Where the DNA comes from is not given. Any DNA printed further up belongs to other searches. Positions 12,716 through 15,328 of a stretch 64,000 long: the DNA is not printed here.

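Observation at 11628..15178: MrfA/MrfB-like helicase-exonuclease pair with an ATGA start/stop overlap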

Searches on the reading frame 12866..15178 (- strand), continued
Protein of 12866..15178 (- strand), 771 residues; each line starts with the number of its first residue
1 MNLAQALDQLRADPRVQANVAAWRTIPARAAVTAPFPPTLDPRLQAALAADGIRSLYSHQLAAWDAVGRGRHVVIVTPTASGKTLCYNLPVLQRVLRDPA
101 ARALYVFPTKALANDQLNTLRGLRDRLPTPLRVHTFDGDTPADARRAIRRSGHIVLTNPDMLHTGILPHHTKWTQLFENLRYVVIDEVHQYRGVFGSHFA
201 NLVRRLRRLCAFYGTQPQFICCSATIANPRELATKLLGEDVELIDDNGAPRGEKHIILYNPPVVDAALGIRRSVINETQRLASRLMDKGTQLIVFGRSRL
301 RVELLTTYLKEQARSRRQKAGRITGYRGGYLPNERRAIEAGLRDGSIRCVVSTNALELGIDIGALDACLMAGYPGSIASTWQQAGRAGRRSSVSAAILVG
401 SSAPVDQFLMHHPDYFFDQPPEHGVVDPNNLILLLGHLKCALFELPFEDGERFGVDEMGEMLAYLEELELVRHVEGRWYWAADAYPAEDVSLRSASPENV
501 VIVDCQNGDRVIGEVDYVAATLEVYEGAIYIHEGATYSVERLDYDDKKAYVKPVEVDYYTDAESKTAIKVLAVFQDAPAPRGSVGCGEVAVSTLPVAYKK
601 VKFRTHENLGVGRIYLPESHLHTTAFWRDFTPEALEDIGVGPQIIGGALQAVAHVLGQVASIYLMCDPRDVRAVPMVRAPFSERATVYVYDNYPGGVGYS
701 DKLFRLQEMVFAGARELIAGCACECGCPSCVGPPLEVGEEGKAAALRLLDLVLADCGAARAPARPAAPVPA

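Call 25: find_homologous_proteins(query=window:12866-15178:-, max_evalue=1e-20)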
Query window:12866-15178:- (771 aa): 8000 proteins with E <= 1e-20 among 8000 candidates; the best 120 are listed.
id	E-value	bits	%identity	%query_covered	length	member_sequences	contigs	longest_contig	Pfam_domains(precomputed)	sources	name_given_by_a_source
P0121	0.0e+0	1771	100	100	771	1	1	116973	PF00270.36,PF09369.16,PF00271.38,PF22982.4,PF04851.22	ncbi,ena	-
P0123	0.0e+0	1524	86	100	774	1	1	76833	PF00270.36,PF09369.16,PF00271.38,PF22982.4,PF04851.22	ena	-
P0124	0.0e+0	1514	85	100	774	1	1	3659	PF00270.36,PF09369.16,PF00271.38,PF22982.4,PF04851.22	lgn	-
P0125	0.0e+0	1472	83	100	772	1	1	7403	PF00270.36,PF09369.16,PF00271.38,PF22982.4,PF04851.22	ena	-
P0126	0.0e+0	1129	63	98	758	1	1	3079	PF00270.36,PF09369.16,PF00271.38,PF22982.4,PF04851.22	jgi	-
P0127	0.0e+0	1126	64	98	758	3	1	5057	PF00270.36,PF09369.16,PF00271.38,PF22982.4,PF04851.22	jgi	jgi:DEAD/DEAH box helicase domain-containing protein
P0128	0.0e+0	1124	64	98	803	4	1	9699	PF00270.36,PF09369.16,PF00271.38,PF22982.4,PF04851.22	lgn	-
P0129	0.0e+0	1121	63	98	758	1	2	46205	PF00270.36,PF09369.16,PF00271.38,PF22982.4,PF04851.22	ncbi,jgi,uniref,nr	ncbi:MAG: DEAD/DEAH box helicase [Candidatus Abyssobacteria bacterium SURF_5]|uniref:DEAD/DEAH box h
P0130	0.0e+0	1119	63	98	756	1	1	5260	PF00270.36,PF09369.16,PF00271.38,PF22982.4,PF04851.22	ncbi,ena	-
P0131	0.0e+0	1116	62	99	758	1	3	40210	PF00270.36,PF09369.16,PF00271.38,PF22982.4,PF04851.22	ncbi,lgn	-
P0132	0.0e+0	1109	64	96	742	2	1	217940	PF00270.36,PF09369.16,PF00271.38,PF22982.4,PF04851.22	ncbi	-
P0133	0.0e+0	1108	63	97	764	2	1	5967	PF00270.36,PF09369.16,PF00271.38,PF22982.4,PF04851.22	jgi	jgi:DEAD/DEAH box helicase domain-containing protein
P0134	0.0e+0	1108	63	98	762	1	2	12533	PF00270.36,PF09369.16,PF00271.38,PF22982.4,PF04851.22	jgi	-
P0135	0.0e+0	1106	62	98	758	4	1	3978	PF00270.36,PF09369.16,PF00271.38,PF22982.4,PF04851.22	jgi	-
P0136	0.0e+0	1104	62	97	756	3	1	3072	PF00270.36,PF09369.16,PF00271.38,PF22982.4,PF04851.22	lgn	-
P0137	0.0e+0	1099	63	95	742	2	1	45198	PF00270.36,PF09369.16,PF00271.38,PF22982.4,PF04851.22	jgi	-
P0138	0.0e+0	1099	63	98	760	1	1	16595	PF00270.36,PF09369.16,PF00271.38,PF22982.4,PF04851.22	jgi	jgi:DEAD/DEAH box helicase domain-containing protein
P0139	0.0e+0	1098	62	99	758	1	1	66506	PF00270.36,PF09369.16,PF00271.38,PF22982.4,PF04851.22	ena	-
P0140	0.0e+0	1096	63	95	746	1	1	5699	PF00270.36,PF09369.16,PF00271.38,PF22982.4,PF04851.22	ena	-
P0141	0.0e+0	1095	62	98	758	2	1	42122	PF00270.36,PF09369.16,PF00271.38,PF22982.4,PF04851.22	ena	-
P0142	0.0e+0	1092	62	98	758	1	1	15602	PF00270.36,PF09369.16,PF00271.38,PF22982.4,PF04851.22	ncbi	-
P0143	0.0e+0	1085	62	98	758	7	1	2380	PF00270.36,PF09369.16,PF00271.38,PF22982.4,PF04851.22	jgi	jgi:DEAD/DEAH box helicase domain-containing protein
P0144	0.0e+0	1071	62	98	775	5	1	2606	PF00270.36,PF09369.16,PF00271.38,PF22982.4,PF04851.22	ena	-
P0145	0.0e+0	1071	61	98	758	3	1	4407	PF00270.36,PF09369.16,PF00271.38,PF22982.4,PF04851.22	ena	-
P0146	0.0e+0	1067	60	98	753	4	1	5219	PF00270.36,PF09369.16,PF00271.38,PF22982.4,PF04851.22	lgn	-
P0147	0.0e+0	1066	59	98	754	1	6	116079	PF00270.36,PF09369.16,PF00271.38,PF22982.4,PF04851.22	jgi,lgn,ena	-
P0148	0.0e+0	1064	59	98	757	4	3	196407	PF00270.36,PF09369.16,PF00271.38,PF22982.4,PF04851.22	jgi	jgi:DEAD/DEAH box helicase domain-containing protein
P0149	0.0e+0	1064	61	98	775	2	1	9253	PF00270.36,PF09369.16,PF00271.38,PF22982.4,PF04851.22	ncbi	-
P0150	0.0e+0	1062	60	98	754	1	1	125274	PF00270.36,PF09369.16,PF00271.38,PF22982.4,PF04851.22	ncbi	-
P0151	0.0e+0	1061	60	97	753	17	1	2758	PF00270.36,PF09369.16,PF00271.38,PF22982.4,PF04851.22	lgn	-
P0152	0.0e+0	1060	60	98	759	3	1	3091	PF00270.36,PF09369.16,PF00271.38,PF22982.4,PF04851.22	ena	-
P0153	0.0e+0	1059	59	98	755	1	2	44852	PF00270.36,PF09369.16,PF00271.38,PF22982.4,PF04851.22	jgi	jgi:DEAD/DEAH box helicase domain-containing protein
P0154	0.0e+0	1058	60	98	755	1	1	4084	PF00270.36,PF09369.16,PF00271.38,PF22982.4,PF04851.22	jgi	jgi:DEAD/DEAH box helicase domain-containing protein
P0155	0.0e+0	1057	60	98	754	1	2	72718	PF00270.36,PF09369.16,PF00271.38,PF22982.4,PF04851.22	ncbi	-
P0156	0.0e+0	1057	60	98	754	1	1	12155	PF00270.36,PF09369.16,PF00271.38,PF22982.4,PF04851.22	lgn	-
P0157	0.0e+0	1057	58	98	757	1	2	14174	PF00270.36,PF09369.16,PF00271.38,PF22982.4,PF04851.22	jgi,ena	-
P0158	0.0e+0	1056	60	98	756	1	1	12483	PF00270.36,PF09369.16,PF00271.38,PF22982.4,PF04851.22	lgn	-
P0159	0.0e+0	1055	59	98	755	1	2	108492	PF00270.36,PF09369.16,PF00271.38,PF22982.4,PF04851.22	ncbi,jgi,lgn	-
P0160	0.0e+0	1055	59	98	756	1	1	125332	PF00270.36,PF09369.16,PF00271.38,PF22982.4,PF04851.22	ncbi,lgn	-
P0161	0.0e+0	1055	59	98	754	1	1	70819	PF00270.36,PF09369.16,PF00271.38,PF22982.4,PF04851.22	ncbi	ncbi:MAG: DEAD/DEAH box helicase [Candidatus Zixiibacteriota bacterium]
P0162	0.0e+0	1054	59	98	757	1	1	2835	PF00270.36,PF09369.16,PF00271.38,PF22982.4,PF04851.22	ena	-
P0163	0.0e+0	1051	59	98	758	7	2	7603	PF00270.36,PF09369.16,PF00271.38,PF22982.4,PF04851.22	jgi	jgi:DEAD/DEAH box helicase domain-containing protein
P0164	0.0e+0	1051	60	98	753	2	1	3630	PF00270.36,PF09369.16,PF00271.38,PF22982.4,PF04851.22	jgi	-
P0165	0.0e+0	1051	58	98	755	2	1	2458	PF00270.36,PF09369.16,PF00271.38,PF22982.4,PF04851.22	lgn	-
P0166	0.0e+0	1050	59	98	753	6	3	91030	PF00270.36,PF09369.16,PF00271.38,PF22982.4,PF04851.22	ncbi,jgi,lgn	jgi:DEAD/DEAH box helicase domain-containing protein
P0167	0.0e+0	1049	59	98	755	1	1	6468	PF00270.36,PF09369.16,PF00271.38,PF22982.4,PF04851.22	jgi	jgi:DEAD/DEAH box helicase domain-containing protein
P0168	0.0e+0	1049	60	97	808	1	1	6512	PF00270.36,PF09369.16,PF00271.38,PF22982.4,PF04851.22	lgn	-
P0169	0.0e+0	1049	58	99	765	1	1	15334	PF00270.36,PF09369.16,PF00271.38,PF22982.4,PF04851.22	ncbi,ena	-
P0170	0.0e+0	1048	58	98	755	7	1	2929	PF00270.36,PF09369.16,PF00271.38,PF22982.4,PF04851.22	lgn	-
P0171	0.0e+0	1048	61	97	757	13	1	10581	PF00270.36,PF09369.16,PF00271.38,PF22982.4,PF04851.22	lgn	-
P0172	0.0e+0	1048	59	96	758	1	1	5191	PF00270.36,PF09369.16,PF00271.38,PF22982.4,PF04851.22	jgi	jgi:DEAD/DEAH box helicase domain-containing protein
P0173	0.0e+0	1048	60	95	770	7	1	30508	PF00270.36,PF09369.16,PF00271.38,PF22982.4,PF04851.22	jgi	jgi:DEAD/DEAH box helicase domain-containing protein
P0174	0.0e+0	1048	60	97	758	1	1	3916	PF00270.36,PF09369.16,PF00271.38,PF22982.4,PF04851.22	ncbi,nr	ncbi:MAG: DEAD/DEAH box helicase [Candidatus Hydrogenedentes bacterium]|nr:DEAD/DEAH box helicase [C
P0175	0.0e+0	1047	58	100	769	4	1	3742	PF00270.36,PF09369.16,PF00271.38,PF22982.4,PF04851.22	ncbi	-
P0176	0.0e+0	1047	61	97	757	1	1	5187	PF00270.36,PF09369.16,PF00271.38,PF22982.4,PF04851.22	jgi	jgi:DEAD/DEAH box helicase domain-containing protein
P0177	0.0e+0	1047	59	98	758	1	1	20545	PF00270.36,PF09369.16,PF00271.38,PF22982.4,PF04851.22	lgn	-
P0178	0.0e+0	1046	58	98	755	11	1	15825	PF00270.36,PF09369.16,PF00271.38,PF22982.4,PF04851.22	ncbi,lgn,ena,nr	ncbi:DEAD/DEAH box helicase [candidate division KSB1 bacterium]|nr:DEAD/DEAH box helicase [candidate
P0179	0.0e+0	1046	58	98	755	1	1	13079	PF00270.36,PF09369.16,PF00271.38,PF22982.4,PF04851.22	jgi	-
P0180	0.0e+0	1046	58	99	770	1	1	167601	PF00270.36,PF09369.16,PF00271.38,PF22982.4,PF04851.22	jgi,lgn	-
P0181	0.0e+0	1045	59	98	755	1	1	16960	PF00270.36,PF09369.16,PF00271.38,PF22982.4,PF04851.22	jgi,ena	-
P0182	0.0e+0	1045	58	98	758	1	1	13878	PF00270.36,PF09369.16,PF00271.38,PF22982.4,PF04851.22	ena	-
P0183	0.0e+0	1045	58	98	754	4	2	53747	PF00270.36,PF09369.16,PF00271.38,PF22982.4,PF04851.22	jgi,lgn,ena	-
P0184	0.0e+0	1045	59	98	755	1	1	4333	PF00270.36,PF09369.16,PF00271.38,PF22982.4,PF04851.22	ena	-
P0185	0.0e+0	1044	58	98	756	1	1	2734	PF00270.36,PF09369.16,PF00271.38,PF22982.4,PF04851.22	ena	-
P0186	0.0e+0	1042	59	96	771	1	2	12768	PF00270.36,PF09369.16,PF00271.38,PF22982.4,PF04851.22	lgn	-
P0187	0.0e+0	1042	59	98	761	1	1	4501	PF00270.36,PF09369.16,PF00271.38,PF22982.4,PF04851.22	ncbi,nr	ncbi:MAG: DEAD/DEAH box helicase [Candidatus Hydrogenedentes bacterium]|nr:DEAD/DEAH box helicase [C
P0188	0.0e+0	1042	59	98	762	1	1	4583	PF00270.36,PF09369.16,PF00271.38,PF22982.4,PF04851.22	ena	-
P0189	0.0e+0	1042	59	96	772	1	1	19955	PF00270.36,PF09369.16,PF00271.38,PF22982.4,PF04851.22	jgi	jgi:DEAD/DEAH box helicase domain-containing protein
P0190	0.0e+0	1042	58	98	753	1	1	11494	PF00270.36,PF09369.16,PF00271.38,PF22982.4,PF04851.22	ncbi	-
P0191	0.0e+0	1041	58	98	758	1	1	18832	PF00270.36,PF09369.16,PF00271.38,PF22982.4,PF04851.22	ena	-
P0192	0.0e+0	1041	58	97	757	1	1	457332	PF00270.36,PF09369.16,PF00271.38,PF22982.4,PF04851.22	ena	-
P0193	0.0e+0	1041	58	98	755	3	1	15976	PF00270.36,PF09369.16,PF00271.38,PF22982.4,PF04851.22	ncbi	ncbi:MAG: DEAD/DEAH box helicase [Candidatus Zixiibacteriota bacterium]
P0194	0.0e+0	1041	59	96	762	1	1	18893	PF00270.36,PF09369.16,PF00271.38,PF22982.4,PF04851.22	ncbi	-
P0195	0.0e+0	1041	59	98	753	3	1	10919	PF00270.36,PF09369.16,PF00271.38,PF22982.4,PF04851.22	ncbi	ncbi:MAG TPA: DEAD/DEAH box helicase [bacterium]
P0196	0.0e+0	1041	60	98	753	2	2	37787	PF00270.36,PF09369.16,PF00271.38,PF22982.4,PF04851.22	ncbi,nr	ncbi:MAG: DEAD/DEAH box helicase [candidate division KSB1 bacterium]|nr:DEAD/DEAH box helicase [cand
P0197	0.0e+0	1041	59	98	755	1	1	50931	PF00270.36,PF09369.16,PF00271.38,PF22982.4,PF04851.22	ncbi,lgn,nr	ncbi:DEAD/DEAH box helicase [candidate division KSB1 bacterium]|nr:DEAD/DEAH box helicase [candidate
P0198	0.0e+0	1041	60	97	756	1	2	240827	PF00270.36,PF09369.16,PF00271.38,PF22982.4,PF04851.22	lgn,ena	-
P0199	0.0e+0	1040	58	98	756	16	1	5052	PF00270.36,PF09369.16,PF00271.38,PF22982.4,PF04851.22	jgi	jgi:DEAD/DEAH box helicase domain-containing protein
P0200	0.0e+0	1040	60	97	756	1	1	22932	PF00270.36,PF09369.16,PF00271.38,PF22982.4,PF04851.22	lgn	-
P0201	0.0e+0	1040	59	100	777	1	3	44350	PF00270.36,PF09369.16,PF00271.38,PF22982.4,PF04851.22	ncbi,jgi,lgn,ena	-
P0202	0.0e+0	1040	60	97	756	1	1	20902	PF00270.36,PF09369.16,PF00271.38,PF22982.4,PF04851.22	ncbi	-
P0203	0.0e+0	1040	59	97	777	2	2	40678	PF00270.36,PF09369.16,PF00271.38,PF22982.4,PF04851.22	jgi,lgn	jgi:DEAD/DEAH box helicase domain-containing protein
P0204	0.0e+0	1040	60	95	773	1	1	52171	PF00270.36,PF09369.16,PF00271.38,PF22982.4,PF04851.22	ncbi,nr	ncbi:MAG: DEAD/DEAH box helicase [candidate division KSB1 bacterium]|nr:DEAD/DEAH box helicase [cand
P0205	0.0e+0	1040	59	98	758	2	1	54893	PF00270.36,PF09369.16,PF00271.38,PF22982.4,PF04851.22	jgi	-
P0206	0.0e+0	1040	58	96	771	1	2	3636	PF00270.36,PF09369.16,PF00271.38,PF22982.4,PF04851.22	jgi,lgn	jgi:DEAD/DEAH box helicase domain-containing protein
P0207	0.0e+0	1040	58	100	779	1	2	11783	PF00270.36,PF09369.16,PF00271.38,PF22982.4,PF04851.22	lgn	-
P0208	0.0e+0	1040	60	98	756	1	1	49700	PF00270.36,PF09369.16,PF00271.38,PF22982.4,PF04851.22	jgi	jgi:DEAD/DEAH box helicase domain-containing protein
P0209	0.0e+0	1039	59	98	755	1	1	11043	PF00270.36,PF09369.16,PF00271.38,PF22982.4,PF04851.22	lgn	-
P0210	0.0e+0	1039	58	98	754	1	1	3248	PF00270.36,PF09369.16,PF00271.38,PF22982.4,PF04851.22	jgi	-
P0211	0.0e+0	1039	60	97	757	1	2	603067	PF00270.36,PF09369.16,PF00271.38,PF22982.4,PF04851.22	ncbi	-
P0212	0.0e+0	1039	60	97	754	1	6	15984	PF00270.36,PF09369.16,PF00271.38,PF22982.4,PF04851.22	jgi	jgi:DEAD/DEAH box helicase domain-containing protein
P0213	0.0e+0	1039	60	97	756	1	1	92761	PF00270.36,PF09369.16,PF00271.38,PF22982.4,PF04851.22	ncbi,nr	ncbi:MAG: DEAD/DEAH box helicase [bacterium]|nr:DEAD/DEAH box helicase [bacterium]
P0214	0.0e+0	1039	58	98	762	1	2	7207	PF00270.36,PF09369.16,PF00271.38,PF22982.4,PF04851.22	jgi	-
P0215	0.0e+0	1038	59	98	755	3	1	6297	PF00270.36,PF09369.16,PF00271.38,PF22982.4,PF04851.22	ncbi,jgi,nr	ncbi:MAG TPA: DEAD/DEAH box helicase [bacterium]|nr:DEAD/DEAH box helicase [bacterium]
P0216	0.0e+0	1038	61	95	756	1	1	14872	PF00270.36,PF09369.16,PF00271.38,PF22982.4,PF04851.22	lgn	-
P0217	0.0e+0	1037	59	98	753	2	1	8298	PF00270.36,PF09369.16,PF00271.38,PF22982.4,PF04851.22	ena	-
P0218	0.0e+0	1037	58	98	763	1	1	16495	PF00270.36,PF09369.16,PF00271.38,PF22982.4,PF04851.22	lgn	-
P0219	0.0e+0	1037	59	98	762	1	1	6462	PF00270.36,PF09369.16,PF00271.38,PF22982.4,PF04851.22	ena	-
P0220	0.0e+0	1037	58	98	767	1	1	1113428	PF00270.36,PF09369.16,PF00271.38,PF22982.4,PF04851.22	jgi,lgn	jgi:DEAD/DEAH box helicase domain-containing protein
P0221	0.0e+0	1037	60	98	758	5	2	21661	PF00270.36,PF09369.16,PF00271.38,PF22982.4,PF04851.22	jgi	-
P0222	0.0e+0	1037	58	98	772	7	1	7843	PF00270.36,PF09369.16,PF00271.38,PF22982.4,PF04851.22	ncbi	ncbi:MAG: DEAD/DEAH box helicase [Candidatus Hydrogenedentota bacterium]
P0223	0.0e+0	1036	59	98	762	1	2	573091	PF00270.36,PF09369.16,PF00271.38,PF22982.4,PF04851.22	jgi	jgi:DEAD/DEAH box helicase domain-containing protein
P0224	0.0e+0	1036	58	98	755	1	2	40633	PF00270.36,PF09369.16,PF00271.38,PF22982.4,PF04851.22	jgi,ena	-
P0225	0.0e+0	1036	58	98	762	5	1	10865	PF00270.36,PF09369.16,PF00271.38,PF22982.4,PF04851.22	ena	-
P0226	0.0e+0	1036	58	98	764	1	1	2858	PF00270.36,PF09369.16,PF00271.38,PF22982.4,PF04851.22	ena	-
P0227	0.0e+0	1036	59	98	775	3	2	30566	PF00270.36,PF09369.16,PF00271.38,PF22982.4,PF04851.22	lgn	-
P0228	0.0e+0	1036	58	98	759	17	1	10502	PF00270.36,PF09369.16,PF00271.38,PF22982.4,PF04851.22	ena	-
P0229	0.0e+0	1036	59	98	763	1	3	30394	PF00270.36,PF09369.16,PF00271.38,PF22982.4,PF04851.22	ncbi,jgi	jgi:DEAD/DEAH box helicase domain-containing protein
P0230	0.0e+0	1036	60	97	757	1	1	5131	PF00270.36,PF09369.16,PF00271.38,PF22982.4,PF04851.22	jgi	jgi:DEAD/DEAH box helicase domain-containing protein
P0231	0.0e+0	1035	58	98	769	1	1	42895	PF00270.36,PF09369.16,PF00271.38,PF22982.4,PF04851.22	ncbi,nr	ncbi:MAG: DEAD/DEAH box helicase [Candidatus Hydrogenedentes bacterium]|nr:DEAD/DEAH box helicase [C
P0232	0.0e+0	1035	59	98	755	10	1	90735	PF00270.36,PF09369.16,PF00271.38,PF22982.4,PF04851.22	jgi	jgi:DEAD/DEAH box helicase domain-containing protein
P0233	0.0e+0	1035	59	96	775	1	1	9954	PF00270.36,PF09369.16,PF00271.38,PF22982.4,PF04851.22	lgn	-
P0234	0.0e+0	1034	59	97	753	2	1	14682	PF00270.36,PF09369.16,PF00271.38,PF22982.4,PF04851.22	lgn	-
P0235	0.0e+0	1034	60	95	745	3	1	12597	PF00270.36,PF09369.16,PF00271.38,PF22982.4,PF04851.22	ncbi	-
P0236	0.0e+0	1034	59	98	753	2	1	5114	PF00270.36,PF09369.16,PF00271.38,PF22982.4,PF04851.22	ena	-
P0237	0.0e+0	1034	58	98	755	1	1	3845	PF00270.36,PF09369.16,PF00271.38,PF22982.4,PF04851.22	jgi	jgi:DEAD/DEAH box helicase domain-containing protein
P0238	0.0e+0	1034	57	98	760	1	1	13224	PF00270.36,PF09369.16,PF00271.38,PF22982.4,PF04851.22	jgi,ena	-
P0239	0.0e+0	1034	58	98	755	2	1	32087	PF00270.36,PF09369.16,PF00271.38,PF22982.4,PF04851.22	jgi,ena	-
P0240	0.0e+0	1034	57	98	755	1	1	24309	PF00270.36,PF09369.16,PF00271.38,PF22982.4,PF04851.22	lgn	-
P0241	0.0e+0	1034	58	98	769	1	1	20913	PF00270.36,PF09369.16,PF00271.38,PF22982.4,PF04851.22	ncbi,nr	ncbi:MAG: DEAD/DEAH box helicase [Candidatus Hydrogenedentes bacterium]|nr:DEAD/DEAH box helicase [C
